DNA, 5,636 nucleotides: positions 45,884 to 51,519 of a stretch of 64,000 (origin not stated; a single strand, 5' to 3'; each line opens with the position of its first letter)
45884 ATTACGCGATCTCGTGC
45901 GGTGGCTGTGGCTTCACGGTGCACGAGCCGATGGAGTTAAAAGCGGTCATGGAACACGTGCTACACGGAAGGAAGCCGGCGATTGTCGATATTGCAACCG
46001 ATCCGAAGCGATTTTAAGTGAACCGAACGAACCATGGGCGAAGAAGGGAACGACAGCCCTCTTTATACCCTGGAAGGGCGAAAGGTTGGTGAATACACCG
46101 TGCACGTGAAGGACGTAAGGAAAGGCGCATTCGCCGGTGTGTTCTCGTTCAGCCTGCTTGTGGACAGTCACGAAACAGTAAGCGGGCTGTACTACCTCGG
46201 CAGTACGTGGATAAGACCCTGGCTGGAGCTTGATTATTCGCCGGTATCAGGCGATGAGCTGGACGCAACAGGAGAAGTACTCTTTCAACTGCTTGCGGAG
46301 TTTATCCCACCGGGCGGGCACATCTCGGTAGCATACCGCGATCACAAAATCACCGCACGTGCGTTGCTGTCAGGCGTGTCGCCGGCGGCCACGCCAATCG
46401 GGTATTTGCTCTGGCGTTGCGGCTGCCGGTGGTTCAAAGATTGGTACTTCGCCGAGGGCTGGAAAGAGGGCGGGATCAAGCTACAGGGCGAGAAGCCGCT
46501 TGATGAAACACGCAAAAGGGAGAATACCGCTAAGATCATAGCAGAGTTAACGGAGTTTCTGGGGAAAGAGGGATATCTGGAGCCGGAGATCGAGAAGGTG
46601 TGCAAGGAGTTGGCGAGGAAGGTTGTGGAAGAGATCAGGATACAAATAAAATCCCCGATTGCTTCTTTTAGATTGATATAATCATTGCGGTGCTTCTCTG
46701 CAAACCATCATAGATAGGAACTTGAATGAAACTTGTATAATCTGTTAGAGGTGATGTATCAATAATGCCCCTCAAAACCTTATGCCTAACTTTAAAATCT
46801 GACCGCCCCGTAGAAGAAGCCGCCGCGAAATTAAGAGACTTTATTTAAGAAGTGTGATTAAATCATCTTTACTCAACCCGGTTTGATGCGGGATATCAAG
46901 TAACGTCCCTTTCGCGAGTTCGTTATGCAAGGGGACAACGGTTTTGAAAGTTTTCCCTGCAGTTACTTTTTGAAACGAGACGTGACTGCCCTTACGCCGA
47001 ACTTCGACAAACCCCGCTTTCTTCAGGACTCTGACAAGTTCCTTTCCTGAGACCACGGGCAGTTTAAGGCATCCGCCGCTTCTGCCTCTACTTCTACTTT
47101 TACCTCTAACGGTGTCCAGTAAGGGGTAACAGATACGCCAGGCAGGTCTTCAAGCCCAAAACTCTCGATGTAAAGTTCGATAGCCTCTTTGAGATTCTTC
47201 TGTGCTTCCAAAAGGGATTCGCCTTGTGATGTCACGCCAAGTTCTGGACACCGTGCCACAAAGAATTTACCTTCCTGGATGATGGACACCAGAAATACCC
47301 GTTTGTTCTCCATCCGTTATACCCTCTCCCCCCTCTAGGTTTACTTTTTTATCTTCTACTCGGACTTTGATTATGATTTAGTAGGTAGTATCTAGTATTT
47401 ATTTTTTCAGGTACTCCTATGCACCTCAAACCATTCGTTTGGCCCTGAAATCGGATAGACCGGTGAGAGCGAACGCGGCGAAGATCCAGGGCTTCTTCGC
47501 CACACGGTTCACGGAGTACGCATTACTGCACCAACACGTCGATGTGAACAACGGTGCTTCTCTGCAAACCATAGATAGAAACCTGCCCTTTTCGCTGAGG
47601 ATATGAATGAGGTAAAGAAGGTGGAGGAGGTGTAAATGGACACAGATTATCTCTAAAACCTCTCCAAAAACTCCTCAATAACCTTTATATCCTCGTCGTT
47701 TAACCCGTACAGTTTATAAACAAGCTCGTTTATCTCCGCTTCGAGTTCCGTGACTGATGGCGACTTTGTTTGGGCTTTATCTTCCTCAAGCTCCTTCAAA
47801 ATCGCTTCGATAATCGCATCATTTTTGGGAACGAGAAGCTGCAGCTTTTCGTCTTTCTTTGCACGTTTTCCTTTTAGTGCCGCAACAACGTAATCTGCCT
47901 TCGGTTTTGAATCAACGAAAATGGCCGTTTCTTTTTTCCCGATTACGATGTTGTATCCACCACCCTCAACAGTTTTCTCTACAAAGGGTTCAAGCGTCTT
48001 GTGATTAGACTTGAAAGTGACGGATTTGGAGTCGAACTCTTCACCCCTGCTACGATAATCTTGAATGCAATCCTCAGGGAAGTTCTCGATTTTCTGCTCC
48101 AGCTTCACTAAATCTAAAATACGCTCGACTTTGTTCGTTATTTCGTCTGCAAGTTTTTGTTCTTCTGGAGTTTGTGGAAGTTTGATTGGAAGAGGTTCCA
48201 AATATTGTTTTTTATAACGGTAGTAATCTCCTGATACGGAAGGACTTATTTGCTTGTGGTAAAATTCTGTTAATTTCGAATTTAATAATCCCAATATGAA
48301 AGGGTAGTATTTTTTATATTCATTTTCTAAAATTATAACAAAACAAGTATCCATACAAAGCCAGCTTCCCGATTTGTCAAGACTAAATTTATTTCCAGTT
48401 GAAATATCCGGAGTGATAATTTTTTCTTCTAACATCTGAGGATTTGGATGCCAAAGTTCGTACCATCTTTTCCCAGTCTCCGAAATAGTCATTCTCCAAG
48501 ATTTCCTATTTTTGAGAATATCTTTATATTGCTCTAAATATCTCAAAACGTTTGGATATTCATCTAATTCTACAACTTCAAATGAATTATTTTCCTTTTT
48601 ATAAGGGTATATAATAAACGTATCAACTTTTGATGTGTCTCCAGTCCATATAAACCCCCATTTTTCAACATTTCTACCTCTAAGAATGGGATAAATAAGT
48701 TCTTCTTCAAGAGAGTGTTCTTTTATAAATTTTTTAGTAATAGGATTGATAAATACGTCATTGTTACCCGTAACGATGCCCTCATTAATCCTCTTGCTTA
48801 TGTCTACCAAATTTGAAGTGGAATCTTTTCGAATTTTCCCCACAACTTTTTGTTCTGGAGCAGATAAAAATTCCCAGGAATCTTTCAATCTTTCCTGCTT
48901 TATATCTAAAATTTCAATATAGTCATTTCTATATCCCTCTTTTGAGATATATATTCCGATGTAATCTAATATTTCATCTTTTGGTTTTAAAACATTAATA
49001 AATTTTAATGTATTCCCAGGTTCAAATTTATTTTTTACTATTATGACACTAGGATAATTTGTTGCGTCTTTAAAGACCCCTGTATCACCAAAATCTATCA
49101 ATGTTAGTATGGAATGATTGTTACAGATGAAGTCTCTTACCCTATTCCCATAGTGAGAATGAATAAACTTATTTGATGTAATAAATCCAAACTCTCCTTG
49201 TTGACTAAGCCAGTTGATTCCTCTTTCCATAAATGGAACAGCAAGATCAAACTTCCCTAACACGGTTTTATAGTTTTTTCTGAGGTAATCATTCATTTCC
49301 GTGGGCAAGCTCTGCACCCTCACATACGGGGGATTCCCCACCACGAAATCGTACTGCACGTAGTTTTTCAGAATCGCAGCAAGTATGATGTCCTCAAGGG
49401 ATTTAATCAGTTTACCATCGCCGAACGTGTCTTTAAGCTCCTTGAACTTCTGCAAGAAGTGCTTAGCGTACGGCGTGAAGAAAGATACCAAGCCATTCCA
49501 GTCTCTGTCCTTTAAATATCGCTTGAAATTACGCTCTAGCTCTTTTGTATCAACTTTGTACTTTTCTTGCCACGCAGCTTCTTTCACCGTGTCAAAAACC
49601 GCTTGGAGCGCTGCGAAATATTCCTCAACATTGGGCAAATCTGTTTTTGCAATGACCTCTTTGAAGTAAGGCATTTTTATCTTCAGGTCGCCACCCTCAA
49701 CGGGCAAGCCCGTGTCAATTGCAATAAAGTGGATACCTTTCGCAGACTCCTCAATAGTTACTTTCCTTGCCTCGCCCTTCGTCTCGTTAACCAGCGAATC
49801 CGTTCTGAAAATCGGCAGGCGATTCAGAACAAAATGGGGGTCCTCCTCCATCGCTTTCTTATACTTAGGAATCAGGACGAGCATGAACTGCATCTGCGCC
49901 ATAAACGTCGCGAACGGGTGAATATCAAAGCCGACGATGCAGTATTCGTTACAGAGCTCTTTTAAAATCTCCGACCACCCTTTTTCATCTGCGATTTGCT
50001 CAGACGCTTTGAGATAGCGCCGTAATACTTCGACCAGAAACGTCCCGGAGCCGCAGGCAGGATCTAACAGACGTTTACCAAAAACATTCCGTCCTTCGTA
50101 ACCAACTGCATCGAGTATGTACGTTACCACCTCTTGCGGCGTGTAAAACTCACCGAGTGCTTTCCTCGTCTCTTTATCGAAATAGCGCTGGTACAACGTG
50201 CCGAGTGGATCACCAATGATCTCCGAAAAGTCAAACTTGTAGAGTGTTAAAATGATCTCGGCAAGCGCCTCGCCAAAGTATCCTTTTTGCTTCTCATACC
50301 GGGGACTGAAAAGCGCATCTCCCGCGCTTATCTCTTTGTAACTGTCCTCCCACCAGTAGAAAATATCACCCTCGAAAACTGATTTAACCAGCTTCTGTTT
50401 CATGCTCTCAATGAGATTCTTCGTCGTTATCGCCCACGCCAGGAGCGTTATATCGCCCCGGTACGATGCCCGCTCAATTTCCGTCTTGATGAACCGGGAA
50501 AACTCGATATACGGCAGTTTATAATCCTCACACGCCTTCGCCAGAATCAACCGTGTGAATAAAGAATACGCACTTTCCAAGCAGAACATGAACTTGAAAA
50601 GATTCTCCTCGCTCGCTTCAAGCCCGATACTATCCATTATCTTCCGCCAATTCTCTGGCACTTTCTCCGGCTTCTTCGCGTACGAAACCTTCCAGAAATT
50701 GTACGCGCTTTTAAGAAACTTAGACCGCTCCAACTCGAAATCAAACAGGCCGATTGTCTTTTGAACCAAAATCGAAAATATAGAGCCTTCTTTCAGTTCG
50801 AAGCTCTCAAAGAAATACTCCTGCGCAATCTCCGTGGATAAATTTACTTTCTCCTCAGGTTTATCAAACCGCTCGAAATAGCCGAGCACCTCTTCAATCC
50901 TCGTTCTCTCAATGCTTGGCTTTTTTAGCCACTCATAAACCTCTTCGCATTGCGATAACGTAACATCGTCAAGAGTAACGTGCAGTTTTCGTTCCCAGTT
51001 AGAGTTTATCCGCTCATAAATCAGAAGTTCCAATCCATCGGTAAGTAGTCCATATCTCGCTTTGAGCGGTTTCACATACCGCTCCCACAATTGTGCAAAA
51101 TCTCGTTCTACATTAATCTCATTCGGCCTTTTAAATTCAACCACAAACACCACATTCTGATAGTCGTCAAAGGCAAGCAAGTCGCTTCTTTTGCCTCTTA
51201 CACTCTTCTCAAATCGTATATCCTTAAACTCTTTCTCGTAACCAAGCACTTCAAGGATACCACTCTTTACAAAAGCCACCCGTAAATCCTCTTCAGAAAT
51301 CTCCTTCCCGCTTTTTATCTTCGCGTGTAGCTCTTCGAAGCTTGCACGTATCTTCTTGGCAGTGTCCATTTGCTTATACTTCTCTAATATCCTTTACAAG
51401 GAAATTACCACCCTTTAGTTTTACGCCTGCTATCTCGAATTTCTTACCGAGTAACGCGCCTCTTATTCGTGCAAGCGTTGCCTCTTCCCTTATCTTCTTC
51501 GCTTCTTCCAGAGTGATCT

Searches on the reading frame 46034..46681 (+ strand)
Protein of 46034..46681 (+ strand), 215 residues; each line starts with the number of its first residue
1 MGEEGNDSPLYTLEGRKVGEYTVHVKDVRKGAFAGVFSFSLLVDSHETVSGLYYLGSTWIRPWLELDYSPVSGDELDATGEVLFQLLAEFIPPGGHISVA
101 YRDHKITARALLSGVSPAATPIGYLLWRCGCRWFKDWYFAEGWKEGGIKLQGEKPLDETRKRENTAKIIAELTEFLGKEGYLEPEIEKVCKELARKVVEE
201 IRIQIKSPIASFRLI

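Call 65: search_protein_families(library=pfam, max_evalue=0.001, proteins=[window:46034-46681:+])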
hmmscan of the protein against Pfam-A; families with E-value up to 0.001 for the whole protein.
window:46034-46681:+ (215 aa): 1 family
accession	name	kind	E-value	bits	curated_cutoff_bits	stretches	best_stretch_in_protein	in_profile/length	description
PF06557.17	DUF1122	-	5.4e-36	124.1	25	1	25-178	7-173/176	Protein of unknown function (DUF1122)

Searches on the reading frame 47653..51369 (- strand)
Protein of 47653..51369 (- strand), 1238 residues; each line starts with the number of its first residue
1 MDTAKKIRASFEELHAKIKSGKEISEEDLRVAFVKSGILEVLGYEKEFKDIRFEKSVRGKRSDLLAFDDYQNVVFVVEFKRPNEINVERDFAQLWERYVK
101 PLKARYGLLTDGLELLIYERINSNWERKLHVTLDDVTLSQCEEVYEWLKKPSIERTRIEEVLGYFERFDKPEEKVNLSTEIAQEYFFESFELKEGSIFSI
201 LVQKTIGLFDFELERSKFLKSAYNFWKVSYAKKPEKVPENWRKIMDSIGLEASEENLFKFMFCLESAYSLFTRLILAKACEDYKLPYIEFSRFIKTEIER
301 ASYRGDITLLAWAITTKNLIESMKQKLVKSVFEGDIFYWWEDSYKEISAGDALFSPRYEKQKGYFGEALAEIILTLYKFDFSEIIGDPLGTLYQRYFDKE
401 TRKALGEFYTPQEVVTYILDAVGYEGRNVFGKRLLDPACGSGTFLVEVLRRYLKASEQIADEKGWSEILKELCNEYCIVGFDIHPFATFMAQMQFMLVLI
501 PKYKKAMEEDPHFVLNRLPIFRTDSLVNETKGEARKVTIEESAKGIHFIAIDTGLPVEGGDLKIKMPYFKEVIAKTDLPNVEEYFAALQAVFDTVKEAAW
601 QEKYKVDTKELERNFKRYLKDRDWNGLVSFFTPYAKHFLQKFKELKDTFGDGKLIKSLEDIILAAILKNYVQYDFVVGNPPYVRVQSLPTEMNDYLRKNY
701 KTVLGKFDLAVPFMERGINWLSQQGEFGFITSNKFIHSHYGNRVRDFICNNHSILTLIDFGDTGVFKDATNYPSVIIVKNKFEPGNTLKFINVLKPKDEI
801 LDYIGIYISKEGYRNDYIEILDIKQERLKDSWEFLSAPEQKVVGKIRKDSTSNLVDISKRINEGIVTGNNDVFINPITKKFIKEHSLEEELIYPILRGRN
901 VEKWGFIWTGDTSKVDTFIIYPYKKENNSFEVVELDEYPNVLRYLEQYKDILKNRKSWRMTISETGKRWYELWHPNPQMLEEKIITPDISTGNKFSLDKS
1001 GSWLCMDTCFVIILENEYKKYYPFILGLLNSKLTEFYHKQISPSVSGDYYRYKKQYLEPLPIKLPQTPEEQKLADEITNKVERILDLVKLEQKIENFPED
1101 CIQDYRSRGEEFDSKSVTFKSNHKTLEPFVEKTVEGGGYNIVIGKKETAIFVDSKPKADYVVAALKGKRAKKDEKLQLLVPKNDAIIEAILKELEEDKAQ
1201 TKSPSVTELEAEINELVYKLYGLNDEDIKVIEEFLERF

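Call 80: search_protein_families(library=pfam, max_evalue=0.001, proteins=[window:47653-51369:-])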
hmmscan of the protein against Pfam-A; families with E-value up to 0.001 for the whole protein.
window:47653-51369:- (1238 aa): 6 families
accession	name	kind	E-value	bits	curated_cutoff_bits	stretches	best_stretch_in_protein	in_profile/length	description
PF07669.17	Eco57I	-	2.9e-30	106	25.3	1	477-766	2-171/171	Eco57I restriction-modification methylase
PF02384.22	N6_Mtase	-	3.1e-17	63.3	20.4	2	395-500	15-102/311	N-6 DNA Methylase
PF12950.13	TaqI_C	-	2.5e-15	57.2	26.5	1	894-1062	2-118/118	TaqI-like C-terminal specificity domain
PF20473.4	MmeI_Mtase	-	1.5e-08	34.6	27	1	432-527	21-113/259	MmeI, DNA-methyltransferase domain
PF13588.12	HSDR_N_2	-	4.6e-07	30.3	25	1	26-120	2-96/110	Type I restriction enzyme R protein N terminus (HSDR_N)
PF01170.24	UPF0020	-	0.00054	20.2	22.3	0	431-448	29-46/197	RMKL-like, methyltransferase domain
